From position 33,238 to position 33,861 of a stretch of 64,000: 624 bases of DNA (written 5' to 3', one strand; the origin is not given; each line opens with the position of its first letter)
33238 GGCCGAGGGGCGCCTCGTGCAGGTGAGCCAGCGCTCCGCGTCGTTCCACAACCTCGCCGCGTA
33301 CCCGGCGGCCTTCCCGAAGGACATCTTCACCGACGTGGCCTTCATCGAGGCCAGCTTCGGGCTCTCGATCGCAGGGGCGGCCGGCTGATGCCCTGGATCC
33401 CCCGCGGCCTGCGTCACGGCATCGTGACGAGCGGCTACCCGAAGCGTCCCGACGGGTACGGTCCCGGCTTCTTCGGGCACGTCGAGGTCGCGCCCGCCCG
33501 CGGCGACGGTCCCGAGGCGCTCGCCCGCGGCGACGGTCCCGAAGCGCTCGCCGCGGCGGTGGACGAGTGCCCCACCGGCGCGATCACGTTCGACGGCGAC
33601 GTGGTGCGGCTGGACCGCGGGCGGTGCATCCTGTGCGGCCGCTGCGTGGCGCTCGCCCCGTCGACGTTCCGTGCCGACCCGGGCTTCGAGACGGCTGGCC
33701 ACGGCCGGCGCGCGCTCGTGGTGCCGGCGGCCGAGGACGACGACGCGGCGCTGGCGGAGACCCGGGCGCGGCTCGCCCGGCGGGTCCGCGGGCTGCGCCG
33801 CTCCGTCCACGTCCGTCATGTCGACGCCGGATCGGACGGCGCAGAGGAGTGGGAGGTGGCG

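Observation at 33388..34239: NuoB/HycG-like subunit without cluster cysteines, fused to a half-degenerate ferredoxin domain that retains exactly one 4-Cys set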

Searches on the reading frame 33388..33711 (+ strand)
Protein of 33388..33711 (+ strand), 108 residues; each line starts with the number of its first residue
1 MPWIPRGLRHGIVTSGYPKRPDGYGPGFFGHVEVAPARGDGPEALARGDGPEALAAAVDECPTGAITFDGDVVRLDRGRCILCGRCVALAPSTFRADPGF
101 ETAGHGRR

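Call 80: search_solved_structures(query=A3, max_evalue=0.001, show_alignments=3)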
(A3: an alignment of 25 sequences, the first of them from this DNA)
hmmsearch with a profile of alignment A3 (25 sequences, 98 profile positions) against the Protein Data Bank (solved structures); distinct sequences matched with E-value up to 0.001: 169 (the best 60 are shown).
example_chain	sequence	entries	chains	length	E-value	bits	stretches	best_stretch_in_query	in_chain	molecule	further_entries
9sw6_G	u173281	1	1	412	7e-39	135.4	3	28-87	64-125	Polyferredoxin protein MvhB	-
9sfi_O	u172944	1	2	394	1e-33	118.9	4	29-93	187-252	Ferredoxin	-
5t5i_F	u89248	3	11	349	1.5e-30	108.7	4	31-91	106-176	Tungsten formylmethanofuran dehydrogenase subunit fwdF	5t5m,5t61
9sw6_H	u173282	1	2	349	1.7e-29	105.3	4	31-92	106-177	Tungsten formylmethanofuran dehydrogenase, subunit F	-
7bkb_K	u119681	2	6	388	6.6e-28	100.2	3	35-88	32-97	Formylmethanofuran dehydrogenase, subunit F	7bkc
9sfi_T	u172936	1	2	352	1.5e-27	99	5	27-87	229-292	4Fe-4S ferredoxin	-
7z0s_F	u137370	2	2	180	9.7e-24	86.9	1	1-97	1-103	Formate hydrogenlyase subunit 6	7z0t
9eri_B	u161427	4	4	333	4.3e-18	68.8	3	43-84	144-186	Na(+)-translocating ferredoxin:NAD(+) oxidoreductase complex subunit B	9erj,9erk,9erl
6cfw_N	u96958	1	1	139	2.1e-15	60.1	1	3-95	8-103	NADH-plastoquinone oxidoreductase subunit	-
6u8y_N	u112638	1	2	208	9.6e-15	58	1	7-97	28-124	NADH dehydrogenase subunit I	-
6hum_I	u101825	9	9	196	1.4e-14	57.5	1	5-97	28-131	NAD(P)H-quinone oxidoreductase subunit I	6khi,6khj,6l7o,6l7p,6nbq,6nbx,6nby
8qby_I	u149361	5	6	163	4e-14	56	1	14-98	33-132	NADH-quinone oxidoreductase subunit I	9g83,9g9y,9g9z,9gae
7ar7_I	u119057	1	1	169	4.6e-14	55.8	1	11-96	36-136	NADH dehydrogenase [ubiquinone] iron-sulfur protein 8-A, mitochondrial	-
9f5x_G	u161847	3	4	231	8.1e-14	55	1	10-98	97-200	NADH:ubiquinone oxidoreductase subunit 8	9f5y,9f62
7eu3_I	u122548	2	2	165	8.2e-14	55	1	14-97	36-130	NAD(P)H-quinone oxidoreductase subunit I, chloroplastic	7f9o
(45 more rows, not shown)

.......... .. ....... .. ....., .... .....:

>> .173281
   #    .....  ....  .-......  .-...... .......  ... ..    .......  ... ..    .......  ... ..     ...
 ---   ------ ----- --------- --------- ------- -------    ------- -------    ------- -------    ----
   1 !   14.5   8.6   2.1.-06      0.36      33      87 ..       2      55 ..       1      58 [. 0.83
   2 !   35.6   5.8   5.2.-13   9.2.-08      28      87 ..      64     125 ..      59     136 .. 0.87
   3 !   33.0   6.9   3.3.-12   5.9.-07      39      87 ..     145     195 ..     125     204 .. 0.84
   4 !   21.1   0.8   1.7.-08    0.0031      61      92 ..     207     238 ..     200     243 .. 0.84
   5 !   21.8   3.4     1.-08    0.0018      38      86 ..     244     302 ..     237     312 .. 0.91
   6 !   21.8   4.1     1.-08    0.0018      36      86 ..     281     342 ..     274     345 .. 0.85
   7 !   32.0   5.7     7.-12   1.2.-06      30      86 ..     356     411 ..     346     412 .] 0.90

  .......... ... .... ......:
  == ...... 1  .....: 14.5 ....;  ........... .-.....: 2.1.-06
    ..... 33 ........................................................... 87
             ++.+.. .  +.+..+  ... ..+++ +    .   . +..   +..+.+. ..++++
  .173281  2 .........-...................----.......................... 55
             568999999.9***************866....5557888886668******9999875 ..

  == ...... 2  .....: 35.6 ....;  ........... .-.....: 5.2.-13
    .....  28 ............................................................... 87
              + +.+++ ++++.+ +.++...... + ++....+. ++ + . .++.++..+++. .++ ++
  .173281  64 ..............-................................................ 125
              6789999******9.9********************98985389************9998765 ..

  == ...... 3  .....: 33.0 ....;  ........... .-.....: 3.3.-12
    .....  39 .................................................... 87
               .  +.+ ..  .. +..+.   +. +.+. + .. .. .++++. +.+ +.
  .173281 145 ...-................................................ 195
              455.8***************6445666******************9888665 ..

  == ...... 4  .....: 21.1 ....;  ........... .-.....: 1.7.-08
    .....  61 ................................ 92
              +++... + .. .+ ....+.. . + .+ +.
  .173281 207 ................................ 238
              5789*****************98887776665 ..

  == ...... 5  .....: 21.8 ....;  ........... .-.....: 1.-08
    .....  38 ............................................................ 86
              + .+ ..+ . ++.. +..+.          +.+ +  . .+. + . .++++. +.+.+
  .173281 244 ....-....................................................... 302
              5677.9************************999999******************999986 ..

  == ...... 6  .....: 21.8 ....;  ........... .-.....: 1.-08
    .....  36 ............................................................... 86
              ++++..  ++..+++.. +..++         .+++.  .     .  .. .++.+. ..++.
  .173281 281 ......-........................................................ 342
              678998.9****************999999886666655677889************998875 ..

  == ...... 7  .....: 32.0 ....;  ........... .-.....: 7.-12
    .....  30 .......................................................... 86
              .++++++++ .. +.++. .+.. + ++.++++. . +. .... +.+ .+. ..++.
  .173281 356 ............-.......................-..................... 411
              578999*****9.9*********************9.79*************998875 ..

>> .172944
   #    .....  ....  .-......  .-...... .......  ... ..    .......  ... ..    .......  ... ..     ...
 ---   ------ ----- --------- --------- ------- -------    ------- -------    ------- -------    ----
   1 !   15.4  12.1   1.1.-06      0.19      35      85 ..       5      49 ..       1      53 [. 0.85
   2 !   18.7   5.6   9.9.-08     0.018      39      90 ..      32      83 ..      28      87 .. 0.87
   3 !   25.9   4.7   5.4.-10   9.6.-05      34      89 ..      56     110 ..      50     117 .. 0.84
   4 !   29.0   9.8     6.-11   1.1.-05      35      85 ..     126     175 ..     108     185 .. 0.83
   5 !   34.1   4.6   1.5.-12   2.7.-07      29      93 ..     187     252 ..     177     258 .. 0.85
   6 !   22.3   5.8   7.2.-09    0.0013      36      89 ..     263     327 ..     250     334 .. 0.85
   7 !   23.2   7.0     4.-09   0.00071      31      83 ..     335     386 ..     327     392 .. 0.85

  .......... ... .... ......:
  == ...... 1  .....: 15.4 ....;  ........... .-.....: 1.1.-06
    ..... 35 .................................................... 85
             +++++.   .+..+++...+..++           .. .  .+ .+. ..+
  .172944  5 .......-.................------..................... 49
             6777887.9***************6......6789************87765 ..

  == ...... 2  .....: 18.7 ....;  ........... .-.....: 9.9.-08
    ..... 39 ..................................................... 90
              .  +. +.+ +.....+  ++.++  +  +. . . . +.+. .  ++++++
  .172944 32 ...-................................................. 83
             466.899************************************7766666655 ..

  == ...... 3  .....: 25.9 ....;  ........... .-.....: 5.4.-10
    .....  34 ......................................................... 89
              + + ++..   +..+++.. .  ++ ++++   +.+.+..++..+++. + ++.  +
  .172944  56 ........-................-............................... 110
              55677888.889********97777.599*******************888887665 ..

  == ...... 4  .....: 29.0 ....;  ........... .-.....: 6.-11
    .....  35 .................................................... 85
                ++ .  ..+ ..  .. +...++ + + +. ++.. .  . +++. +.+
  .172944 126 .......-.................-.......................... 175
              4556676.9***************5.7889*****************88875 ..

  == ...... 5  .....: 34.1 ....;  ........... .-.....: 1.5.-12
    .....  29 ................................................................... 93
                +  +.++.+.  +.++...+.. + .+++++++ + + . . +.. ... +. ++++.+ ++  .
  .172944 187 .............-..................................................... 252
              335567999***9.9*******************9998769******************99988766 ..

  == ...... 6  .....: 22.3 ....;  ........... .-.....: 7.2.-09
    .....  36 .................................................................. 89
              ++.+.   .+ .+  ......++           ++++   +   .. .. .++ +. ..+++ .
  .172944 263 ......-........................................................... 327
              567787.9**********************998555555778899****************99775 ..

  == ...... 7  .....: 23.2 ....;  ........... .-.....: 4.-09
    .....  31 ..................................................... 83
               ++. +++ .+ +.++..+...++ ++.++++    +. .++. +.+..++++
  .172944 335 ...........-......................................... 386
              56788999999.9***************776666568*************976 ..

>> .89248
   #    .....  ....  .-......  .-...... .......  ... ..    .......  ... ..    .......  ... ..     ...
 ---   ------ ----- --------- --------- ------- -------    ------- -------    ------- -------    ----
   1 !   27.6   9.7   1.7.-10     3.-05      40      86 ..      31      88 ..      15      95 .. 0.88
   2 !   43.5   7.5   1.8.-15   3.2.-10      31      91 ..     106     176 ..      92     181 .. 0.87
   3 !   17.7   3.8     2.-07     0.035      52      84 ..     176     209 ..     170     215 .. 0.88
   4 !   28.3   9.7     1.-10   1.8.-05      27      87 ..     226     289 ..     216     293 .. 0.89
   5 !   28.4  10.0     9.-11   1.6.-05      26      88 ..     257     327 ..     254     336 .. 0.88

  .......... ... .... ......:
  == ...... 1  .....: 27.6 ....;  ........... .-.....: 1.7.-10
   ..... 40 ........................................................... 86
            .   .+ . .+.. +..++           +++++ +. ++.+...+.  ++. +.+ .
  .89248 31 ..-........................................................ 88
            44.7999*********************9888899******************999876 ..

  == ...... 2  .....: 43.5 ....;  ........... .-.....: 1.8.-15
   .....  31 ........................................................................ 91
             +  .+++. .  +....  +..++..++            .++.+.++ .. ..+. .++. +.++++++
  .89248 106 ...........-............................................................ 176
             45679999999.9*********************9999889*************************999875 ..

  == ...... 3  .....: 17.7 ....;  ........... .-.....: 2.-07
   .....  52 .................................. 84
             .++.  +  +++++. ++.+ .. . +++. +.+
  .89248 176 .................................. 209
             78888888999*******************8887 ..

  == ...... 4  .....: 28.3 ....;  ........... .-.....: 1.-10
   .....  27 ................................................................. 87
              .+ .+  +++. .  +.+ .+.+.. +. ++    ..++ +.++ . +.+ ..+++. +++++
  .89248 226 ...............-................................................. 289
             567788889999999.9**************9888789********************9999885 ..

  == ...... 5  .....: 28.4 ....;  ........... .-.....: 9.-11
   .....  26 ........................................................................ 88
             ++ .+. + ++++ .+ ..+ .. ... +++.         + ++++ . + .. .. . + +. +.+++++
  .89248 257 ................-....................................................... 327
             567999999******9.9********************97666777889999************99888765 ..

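Call 98: search_solved_structures(query=window:33388-33711:+, max_evalue=0.05, show_alignments=2)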
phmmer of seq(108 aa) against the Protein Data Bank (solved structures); distinct sequences matched with E-value up to 0.05: 26.
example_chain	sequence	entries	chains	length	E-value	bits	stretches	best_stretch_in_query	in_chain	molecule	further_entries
7z0s_F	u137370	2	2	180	5.7e-05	26.3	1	4-93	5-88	Formate hydrogenlyase subunit 6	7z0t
7zc6_B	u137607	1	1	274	0.00055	23.2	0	39-93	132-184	RnfB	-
1dax_A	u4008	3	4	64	0.00073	22.8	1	75-103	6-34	FERREDOXIN I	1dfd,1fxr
3mm5_A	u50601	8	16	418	0.00092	22.5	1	58-99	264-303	Sulfite reductase, dissimilatory-type subunit alpha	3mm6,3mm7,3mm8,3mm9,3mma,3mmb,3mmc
3mm5_B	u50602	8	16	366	0.011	19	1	56-99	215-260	Sulfite reductase, dissimilatory-type subunit beta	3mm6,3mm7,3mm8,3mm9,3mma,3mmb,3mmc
2vpw_B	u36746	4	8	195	0.012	18.8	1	57-94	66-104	NRFC PROTEIN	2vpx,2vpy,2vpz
3or2_A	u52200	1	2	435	0.018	18.3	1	55-95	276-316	Sulfite redcutase subunit alpha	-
3or1_A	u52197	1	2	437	0.018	18.3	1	55-95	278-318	Sulfite reductase alpha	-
1rof_A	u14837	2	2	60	0.019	18.2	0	73-96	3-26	FERREDOXIN | FERREDOXIN(A)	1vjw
2v4j_A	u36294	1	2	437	0.033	17.4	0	55-93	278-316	SULFITE REDUCTASE, DISSIMILATORY-TYPE SUBUNIT ALPHA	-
9sfi_O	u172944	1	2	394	0.036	17.3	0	59-99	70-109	Ferredoxin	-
1c4a_A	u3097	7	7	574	0.046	17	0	73-88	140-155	PROTEIN (FE-ONLY HYDROGENASE) | PROTEIN (PERIPLASMIC HYDROGENASE 1) | Iron hydrogenase 1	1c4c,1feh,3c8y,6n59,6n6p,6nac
6glz_A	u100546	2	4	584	0.048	16.9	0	73-88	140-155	Iron hydrogenase 1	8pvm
6gly_A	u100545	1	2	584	0.048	16.9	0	73-88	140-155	Iron hydrogenase 1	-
5la3_A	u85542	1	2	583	0.048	16.9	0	73-88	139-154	Iron hydrogenase 1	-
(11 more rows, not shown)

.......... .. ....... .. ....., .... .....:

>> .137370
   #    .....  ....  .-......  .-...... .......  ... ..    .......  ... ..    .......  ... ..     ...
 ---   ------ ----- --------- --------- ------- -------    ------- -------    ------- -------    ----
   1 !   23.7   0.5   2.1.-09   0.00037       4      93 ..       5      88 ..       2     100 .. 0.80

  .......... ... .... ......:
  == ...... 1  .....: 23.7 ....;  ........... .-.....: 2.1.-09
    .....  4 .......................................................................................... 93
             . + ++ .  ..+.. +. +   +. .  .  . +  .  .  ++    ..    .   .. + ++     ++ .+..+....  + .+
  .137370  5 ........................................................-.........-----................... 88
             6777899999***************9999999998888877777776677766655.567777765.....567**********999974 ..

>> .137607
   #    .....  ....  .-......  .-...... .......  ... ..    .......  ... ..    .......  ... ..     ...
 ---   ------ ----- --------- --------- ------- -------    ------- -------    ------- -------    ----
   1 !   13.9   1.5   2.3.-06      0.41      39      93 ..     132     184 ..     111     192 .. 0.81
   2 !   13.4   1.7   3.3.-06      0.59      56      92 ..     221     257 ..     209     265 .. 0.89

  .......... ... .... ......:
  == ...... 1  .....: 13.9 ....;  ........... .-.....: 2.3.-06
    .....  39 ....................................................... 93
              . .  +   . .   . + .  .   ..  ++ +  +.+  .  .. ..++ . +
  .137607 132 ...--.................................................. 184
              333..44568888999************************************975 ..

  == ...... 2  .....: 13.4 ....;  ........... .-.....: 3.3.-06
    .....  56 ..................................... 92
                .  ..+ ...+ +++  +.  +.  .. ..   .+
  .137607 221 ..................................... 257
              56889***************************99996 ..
